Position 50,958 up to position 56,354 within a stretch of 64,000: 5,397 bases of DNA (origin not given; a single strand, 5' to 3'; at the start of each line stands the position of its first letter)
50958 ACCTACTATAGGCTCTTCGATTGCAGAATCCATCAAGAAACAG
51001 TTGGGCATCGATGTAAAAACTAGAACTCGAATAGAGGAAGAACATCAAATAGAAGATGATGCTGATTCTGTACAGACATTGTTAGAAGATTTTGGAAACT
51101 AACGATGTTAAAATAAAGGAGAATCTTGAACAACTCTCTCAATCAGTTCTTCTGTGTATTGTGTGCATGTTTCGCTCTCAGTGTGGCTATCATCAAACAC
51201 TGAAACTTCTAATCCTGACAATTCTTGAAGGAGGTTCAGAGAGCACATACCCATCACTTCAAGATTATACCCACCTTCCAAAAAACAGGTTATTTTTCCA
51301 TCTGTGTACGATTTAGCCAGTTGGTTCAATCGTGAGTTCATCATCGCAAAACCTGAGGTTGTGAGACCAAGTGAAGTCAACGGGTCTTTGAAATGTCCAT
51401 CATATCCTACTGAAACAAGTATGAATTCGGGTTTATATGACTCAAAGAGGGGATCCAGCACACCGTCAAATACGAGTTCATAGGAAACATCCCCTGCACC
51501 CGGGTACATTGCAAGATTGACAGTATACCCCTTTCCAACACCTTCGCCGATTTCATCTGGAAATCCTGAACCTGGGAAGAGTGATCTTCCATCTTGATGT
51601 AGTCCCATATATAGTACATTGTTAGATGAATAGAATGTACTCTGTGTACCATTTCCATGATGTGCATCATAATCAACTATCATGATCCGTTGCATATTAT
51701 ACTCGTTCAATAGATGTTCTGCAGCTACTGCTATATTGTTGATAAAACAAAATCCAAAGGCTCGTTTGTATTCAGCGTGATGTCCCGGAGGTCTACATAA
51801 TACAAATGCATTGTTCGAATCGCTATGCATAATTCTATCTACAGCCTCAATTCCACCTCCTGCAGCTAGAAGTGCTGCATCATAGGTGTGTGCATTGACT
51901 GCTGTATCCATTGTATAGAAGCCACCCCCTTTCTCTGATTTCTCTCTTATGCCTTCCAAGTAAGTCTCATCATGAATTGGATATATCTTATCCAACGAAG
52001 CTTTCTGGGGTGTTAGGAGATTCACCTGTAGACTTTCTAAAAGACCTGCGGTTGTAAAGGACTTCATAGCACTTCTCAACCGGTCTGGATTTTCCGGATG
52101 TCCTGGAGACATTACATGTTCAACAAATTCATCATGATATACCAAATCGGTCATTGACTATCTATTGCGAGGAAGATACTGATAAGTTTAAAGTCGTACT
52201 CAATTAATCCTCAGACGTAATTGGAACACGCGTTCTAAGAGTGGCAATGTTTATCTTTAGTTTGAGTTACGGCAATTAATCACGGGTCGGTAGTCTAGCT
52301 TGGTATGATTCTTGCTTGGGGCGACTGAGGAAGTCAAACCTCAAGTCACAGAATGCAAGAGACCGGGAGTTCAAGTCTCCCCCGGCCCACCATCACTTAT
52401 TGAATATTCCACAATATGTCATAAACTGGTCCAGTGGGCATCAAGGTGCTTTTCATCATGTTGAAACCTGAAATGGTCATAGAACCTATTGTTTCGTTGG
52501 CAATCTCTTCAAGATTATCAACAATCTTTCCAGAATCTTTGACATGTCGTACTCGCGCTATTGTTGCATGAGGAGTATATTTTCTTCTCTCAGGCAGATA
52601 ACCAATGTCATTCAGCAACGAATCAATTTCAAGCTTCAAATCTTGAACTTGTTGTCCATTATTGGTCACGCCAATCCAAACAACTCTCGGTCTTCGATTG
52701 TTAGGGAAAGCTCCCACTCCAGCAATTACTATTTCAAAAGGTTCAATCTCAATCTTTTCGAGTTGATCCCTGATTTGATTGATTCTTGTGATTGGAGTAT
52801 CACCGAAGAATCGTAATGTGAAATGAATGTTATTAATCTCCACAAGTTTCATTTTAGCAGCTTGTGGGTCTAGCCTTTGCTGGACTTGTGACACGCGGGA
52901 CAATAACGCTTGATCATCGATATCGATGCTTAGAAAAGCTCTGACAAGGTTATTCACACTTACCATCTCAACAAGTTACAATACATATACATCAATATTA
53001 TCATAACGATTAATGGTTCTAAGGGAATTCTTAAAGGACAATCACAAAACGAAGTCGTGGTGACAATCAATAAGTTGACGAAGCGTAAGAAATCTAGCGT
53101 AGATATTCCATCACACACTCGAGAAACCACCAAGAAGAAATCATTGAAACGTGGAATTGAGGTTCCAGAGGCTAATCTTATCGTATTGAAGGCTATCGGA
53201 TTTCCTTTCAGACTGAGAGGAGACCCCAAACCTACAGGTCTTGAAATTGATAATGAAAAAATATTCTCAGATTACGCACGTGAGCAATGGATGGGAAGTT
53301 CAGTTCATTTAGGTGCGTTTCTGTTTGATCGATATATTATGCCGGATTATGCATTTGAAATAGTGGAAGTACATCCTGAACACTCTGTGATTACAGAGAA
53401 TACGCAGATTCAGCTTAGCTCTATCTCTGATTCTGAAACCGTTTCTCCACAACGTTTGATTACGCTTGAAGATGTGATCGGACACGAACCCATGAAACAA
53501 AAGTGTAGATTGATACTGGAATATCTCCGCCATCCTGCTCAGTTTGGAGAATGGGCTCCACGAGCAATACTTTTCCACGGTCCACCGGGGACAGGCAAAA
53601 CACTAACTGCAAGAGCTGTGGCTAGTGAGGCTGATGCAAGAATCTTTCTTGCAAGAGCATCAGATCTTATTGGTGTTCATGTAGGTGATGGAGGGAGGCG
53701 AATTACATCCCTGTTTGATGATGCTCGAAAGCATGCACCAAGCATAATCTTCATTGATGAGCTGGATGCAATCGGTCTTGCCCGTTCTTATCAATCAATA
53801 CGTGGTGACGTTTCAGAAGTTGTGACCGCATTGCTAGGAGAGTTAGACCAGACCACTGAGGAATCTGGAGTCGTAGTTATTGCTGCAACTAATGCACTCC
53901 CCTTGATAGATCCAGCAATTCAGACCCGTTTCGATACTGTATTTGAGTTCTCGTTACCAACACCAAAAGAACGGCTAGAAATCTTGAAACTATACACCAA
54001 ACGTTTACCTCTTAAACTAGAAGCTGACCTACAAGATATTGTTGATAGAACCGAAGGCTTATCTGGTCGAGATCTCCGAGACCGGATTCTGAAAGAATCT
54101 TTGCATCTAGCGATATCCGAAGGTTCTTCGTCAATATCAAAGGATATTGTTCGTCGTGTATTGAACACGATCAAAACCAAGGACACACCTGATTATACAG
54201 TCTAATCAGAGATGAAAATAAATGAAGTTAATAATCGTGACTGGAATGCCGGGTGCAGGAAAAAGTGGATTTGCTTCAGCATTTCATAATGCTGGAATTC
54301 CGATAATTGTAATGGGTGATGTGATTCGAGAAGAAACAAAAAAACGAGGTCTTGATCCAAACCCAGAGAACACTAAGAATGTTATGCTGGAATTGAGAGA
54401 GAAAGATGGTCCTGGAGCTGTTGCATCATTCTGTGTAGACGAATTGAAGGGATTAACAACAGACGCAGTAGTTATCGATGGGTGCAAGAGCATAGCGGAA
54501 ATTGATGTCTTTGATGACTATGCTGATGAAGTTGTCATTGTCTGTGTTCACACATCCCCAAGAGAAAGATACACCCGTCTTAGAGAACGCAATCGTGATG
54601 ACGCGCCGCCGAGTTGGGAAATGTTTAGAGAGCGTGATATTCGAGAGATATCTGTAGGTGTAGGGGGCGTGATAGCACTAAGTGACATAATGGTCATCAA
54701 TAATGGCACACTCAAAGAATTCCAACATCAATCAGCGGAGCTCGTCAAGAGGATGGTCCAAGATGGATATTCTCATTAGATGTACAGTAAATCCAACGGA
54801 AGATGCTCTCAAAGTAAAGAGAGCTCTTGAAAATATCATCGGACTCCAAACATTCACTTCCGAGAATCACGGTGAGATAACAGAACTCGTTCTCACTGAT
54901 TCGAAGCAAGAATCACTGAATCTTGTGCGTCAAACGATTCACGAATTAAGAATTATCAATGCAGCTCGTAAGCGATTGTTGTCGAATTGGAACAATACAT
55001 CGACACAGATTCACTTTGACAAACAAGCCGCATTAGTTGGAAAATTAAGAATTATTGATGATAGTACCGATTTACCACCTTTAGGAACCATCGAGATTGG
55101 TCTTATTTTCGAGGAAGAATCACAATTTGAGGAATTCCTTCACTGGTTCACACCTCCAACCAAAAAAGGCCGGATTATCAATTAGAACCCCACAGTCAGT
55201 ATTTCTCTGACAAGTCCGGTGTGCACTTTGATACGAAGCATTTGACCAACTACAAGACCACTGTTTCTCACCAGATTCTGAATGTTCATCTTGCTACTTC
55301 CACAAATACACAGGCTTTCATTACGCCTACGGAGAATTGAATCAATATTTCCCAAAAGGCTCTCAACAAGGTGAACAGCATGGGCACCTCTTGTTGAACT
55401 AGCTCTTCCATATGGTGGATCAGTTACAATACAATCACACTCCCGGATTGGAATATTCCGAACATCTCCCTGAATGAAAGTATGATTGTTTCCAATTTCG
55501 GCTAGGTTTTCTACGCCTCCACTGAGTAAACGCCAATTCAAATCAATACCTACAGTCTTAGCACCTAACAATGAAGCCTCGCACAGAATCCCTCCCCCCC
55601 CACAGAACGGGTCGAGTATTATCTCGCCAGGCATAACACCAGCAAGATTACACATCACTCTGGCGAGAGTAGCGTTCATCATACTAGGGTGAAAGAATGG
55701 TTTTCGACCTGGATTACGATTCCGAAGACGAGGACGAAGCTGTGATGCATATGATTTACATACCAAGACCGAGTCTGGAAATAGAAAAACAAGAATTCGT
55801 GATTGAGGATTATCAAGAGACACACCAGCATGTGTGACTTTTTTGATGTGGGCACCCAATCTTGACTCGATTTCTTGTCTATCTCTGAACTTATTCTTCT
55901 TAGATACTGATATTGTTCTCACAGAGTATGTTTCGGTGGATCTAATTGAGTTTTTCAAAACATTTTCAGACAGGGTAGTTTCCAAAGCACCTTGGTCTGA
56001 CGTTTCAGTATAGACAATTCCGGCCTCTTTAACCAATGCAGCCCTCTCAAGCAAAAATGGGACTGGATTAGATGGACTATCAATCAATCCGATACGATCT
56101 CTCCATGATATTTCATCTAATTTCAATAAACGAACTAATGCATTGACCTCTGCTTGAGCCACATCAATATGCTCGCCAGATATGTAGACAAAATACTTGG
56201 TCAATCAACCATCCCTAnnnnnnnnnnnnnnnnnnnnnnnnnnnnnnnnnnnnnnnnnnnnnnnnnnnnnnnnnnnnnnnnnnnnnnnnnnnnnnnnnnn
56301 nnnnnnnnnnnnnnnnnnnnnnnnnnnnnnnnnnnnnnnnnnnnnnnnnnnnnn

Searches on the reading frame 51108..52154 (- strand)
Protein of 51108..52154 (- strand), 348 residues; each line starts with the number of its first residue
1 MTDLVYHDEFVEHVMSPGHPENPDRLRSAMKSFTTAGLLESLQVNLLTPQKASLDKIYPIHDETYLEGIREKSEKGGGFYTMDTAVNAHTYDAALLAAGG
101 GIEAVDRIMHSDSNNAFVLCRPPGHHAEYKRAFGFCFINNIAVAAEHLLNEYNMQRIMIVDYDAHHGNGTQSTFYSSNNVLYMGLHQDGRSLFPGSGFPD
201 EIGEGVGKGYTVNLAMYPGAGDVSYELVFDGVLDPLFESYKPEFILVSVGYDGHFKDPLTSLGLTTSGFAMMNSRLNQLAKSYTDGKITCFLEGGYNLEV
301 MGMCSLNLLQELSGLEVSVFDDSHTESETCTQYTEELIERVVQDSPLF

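Call 8: search_protein_families(library=pfam, proteins=[window:51108-52154:-])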
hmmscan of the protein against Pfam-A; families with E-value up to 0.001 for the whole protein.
window:51108-52154:- (348 aa): 1 family
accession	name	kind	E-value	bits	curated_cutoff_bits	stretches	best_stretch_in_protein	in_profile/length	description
PF00850.24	Hist_deacetyl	-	2.4e-91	306.6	27.9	1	19-310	1-296/298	Histone deacetylase domain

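Call 66: find_related_loci(query=window:51108-52154:-, collection=metagenome_contigs, flank=10000)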
Query window:51108-52154:- (348 aa) in metagenome_contigs; peptide patterns used: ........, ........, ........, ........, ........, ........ (x = any residue, [..] = any of these).
33 stretches matched a pattern; 9 encode a relative of the query (tblastn E <= 1e-3); 9 distinct loci.
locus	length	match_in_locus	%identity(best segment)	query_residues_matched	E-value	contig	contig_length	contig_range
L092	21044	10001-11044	99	1-348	0e+0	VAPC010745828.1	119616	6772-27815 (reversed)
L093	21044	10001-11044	87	1-348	0e+0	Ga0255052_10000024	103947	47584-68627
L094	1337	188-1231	73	1-348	0e+0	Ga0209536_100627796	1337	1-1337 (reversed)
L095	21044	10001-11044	72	1-348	2e-180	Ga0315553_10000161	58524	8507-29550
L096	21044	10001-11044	74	1-348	6e-180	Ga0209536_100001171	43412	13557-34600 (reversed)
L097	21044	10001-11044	71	1-348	6e-179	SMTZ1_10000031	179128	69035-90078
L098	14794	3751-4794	68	1-348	2e-171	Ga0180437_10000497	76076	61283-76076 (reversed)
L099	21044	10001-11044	68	1-348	6e-171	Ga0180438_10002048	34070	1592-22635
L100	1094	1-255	64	264-348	4e-34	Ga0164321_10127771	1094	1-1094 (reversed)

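Call 92: search_protein_families(library=ncbifam, proteins=[window:51108-52154:-], max_evalue=1)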
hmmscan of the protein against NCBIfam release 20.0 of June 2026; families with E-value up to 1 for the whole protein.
window:51108-52154:- (348 aa): 0 families

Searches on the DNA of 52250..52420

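Call 89: search_rna_families(source=window, start=52250, end=52420, threshold=evalue, max_evalue=0.1)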
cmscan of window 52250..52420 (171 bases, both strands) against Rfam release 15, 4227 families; matches with E-value up to 0.1: 1.
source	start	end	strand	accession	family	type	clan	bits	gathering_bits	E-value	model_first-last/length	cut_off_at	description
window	52284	52389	+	RF00005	tRNA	Gene; tRNA;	CL00001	48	29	9.3e-10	1-71/71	no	tRNA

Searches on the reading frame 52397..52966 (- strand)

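Call 8: search_protein_families(library=pfam, proteins=[window:52397-52966:-])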
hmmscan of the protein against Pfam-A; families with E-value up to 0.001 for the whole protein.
window:52397-52966:- (189 aa): 3 families
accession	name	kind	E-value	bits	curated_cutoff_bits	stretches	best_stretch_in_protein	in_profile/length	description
PF02834.22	LigT_PEase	-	1.5e-25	89.7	23.3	2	19-97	5-87/87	LigT like Phosphoesterase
PF13563.12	2_5_RNA_ligase2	-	3.9e-12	46.9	27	1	45-156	24-129/152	2'-5' RNA ligase superfamily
PF10469.15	AKAP7_NLS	-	1.1e-10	42.2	24.4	1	11-160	4-177/208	AKAP7 2'5' RNA ligase-like domain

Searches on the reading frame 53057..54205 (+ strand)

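Call 8: search_protein_families(library=pfam, proteins=[window:53057-54205:+])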
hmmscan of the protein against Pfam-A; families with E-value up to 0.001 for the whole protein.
window:53057-54205:+ (382 aa): 8 families
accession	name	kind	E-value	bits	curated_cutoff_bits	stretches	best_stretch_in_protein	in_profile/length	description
PF00004.35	AAA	-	5.6e-35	121.1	21.2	1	171-299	1-130/131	ATPase family associated with various cellular activities (AAA)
PF23900.1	PRS2_N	-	1.2e-27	95.9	27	1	40-118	2-79/79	PRS2 N-terminal domain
PF23902.1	AAA_lid_PRS2_C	-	4.8e-16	59.1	34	1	304-372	2-70/73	PRS2 AAA+ lid C-terminal domain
PF17862.7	AAA_lid_3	-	4e-06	26.7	27.2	1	323-362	2-40/45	AAA+ lid domain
PF13191.12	AAA_16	-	1.4e-05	26.1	32.6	0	167-198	23-56/167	AAA ATPase domain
PF13401.12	AAA_22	-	0.00012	22.9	27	0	169-241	6-60/130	AAA domain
PF05496.18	RuvB_N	-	0.00013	22.2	27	1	136-236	5-93/159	Holliday junction DNA helicase RuvB P-loop domain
PF07724.20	AAA_2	-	0.00023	21.7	27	0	171-267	6-103/166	AAA domain (Cdc48 subfamily)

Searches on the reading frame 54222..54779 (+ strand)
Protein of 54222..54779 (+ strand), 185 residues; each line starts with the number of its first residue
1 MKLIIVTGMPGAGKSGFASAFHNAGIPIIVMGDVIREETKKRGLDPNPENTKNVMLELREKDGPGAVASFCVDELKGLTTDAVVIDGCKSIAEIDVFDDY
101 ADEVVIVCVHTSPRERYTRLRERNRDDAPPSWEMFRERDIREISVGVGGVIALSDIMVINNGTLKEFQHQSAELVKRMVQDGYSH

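Call 82: search_protein_families(library=pfam, proteins=[window:54222-54779:+])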
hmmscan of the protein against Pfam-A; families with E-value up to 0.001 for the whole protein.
window:54222-54779:+ (185 aa): 3 families
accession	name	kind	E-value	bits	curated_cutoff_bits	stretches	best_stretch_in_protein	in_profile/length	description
PF13207.12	AAA_17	-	7e-13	49.5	27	1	7-131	1-131/136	AAA domain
PF13238.12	AAA_18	-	2.5e-10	41.3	29.4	1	4-127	1-115/128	AAA domain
PF13671.12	AAA_33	-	1.1e-06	29.5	27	1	3-128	1-123/143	AAA domain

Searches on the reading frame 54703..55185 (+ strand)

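Call 82: search_protein_families(library=pfam, proteins=[window:54703-55185:+])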
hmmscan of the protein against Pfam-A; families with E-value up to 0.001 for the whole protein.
window:54703-55185:+ (160 aa): 1 family
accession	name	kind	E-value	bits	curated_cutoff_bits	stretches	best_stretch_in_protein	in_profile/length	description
PF01877.22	RNA_binding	-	1.4e-11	45.2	26.9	1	23-121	2-111/120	RNA binding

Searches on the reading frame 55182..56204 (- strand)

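Call 82: search_protein_families(library=pfam, proteins=[window:55182-56204:-])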
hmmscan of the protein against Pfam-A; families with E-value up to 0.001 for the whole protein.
window:55182-56204:- (340 aa): 7 families
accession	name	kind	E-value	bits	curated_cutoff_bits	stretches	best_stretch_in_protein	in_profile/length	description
PF01170.24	UPF0020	-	9.6e-29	100.9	22.3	1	165-329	1-191/197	RMKL-like, methyltransferase domain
PF01555.25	N6_N4_Mtase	-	3.8e-09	37.2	26.7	1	138-226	144-215/221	DNA methylase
PF09445.16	Methyltransf_15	-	3e-05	24.1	22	1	194-269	2-85/165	RNA cap guanine-N2 methyltransferase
PF13649.12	Methyltransf_25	-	5e-05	24.3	27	1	196-260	1-69/97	Methyltransferase domain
PF13847.12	Methyltransf_31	-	8.8e-05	22.7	27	1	193-291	4-101/145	Methyltransferase domain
PF03602.21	Cons_hypoth95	-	9e-05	22.7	24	0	191-269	40-127/182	Conserved hypothetical protein 95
PF02926.22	THUMP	-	0.00023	22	20.6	1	84-148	16-81/84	THUMP domain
